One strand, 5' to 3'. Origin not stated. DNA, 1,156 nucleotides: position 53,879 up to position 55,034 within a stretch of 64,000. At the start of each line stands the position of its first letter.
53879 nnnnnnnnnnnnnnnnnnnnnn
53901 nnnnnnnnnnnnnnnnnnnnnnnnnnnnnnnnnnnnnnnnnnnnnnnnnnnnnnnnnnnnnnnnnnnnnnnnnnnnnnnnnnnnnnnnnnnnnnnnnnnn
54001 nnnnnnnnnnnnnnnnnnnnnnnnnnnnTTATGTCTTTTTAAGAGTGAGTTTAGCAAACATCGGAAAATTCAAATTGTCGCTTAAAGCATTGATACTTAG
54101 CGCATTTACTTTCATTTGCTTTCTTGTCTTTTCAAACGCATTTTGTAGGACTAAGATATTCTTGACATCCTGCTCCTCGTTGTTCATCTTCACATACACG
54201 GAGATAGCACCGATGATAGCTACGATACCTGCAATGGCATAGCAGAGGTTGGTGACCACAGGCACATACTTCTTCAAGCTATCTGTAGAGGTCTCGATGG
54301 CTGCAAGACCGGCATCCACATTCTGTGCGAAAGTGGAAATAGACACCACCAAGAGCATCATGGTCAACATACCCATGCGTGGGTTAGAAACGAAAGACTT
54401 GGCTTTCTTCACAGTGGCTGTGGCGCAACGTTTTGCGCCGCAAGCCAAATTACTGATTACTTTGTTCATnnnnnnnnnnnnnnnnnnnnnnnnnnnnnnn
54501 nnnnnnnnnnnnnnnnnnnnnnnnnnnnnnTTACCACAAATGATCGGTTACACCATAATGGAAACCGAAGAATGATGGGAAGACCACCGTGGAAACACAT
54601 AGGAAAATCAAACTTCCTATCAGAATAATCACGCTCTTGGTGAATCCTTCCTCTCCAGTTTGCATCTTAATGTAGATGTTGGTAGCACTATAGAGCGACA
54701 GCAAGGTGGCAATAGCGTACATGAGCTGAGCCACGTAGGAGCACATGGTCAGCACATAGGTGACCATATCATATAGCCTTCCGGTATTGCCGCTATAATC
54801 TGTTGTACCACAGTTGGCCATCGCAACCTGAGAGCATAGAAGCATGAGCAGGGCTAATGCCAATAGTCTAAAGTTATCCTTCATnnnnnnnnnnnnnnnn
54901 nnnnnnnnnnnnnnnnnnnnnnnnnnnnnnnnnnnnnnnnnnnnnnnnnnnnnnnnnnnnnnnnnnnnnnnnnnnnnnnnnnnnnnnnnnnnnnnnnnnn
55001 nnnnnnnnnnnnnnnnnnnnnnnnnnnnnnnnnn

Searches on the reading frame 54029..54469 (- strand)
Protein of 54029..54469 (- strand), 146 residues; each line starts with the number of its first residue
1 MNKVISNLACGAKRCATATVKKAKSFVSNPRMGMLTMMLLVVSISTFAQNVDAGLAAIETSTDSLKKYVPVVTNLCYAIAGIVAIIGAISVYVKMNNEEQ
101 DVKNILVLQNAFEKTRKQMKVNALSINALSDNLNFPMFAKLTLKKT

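Call 9: search_protein_families(library=pfam, max_evalue=0.001, proteins=[window:54029-54469:-])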
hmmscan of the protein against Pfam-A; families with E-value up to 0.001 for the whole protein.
window:54029-54469:- (146 aa): 1 family
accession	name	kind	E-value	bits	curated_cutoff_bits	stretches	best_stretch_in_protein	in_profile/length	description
PF13572.11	DUF4134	-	8.2e-20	71.3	26.5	1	34-104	2-70/93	Domain of unknown function (DUF4134)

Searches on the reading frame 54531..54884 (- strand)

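Call 9: search_protein_families(library=pfam, max_evalue=0.001, proteins=[window:54531-54884:-])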
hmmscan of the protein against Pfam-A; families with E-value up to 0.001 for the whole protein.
window:54531-54884:- (117 aa): 1 family
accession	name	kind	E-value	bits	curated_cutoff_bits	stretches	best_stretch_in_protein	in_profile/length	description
PF13572.11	DUF4134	-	1.6e-19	70.4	26.5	1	10-106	3-93/93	Domain of unknown function (DUF4134)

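Call 39: search_protein_families(library=pfam, max_evalue=0.01, proteins=[window:54531-54884:-])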
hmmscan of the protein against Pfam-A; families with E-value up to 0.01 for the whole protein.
window:54531-54884:- (117 aa): 3 families
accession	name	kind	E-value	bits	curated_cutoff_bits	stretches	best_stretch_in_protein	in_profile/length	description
PF13572.11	DUF4134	-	1.6e-19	70.4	26.5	1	10-106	3-93/93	Domain of unknown function (DUF4134)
PF14387.11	DUF4418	-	0.001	19.8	27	1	8-99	2-80/117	Domain of unknown function (DUF4418)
PF20684.3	Fung_rhodopsin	-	0.004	17.2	27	1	5-102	19-112/237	Fungal rhodopsin domain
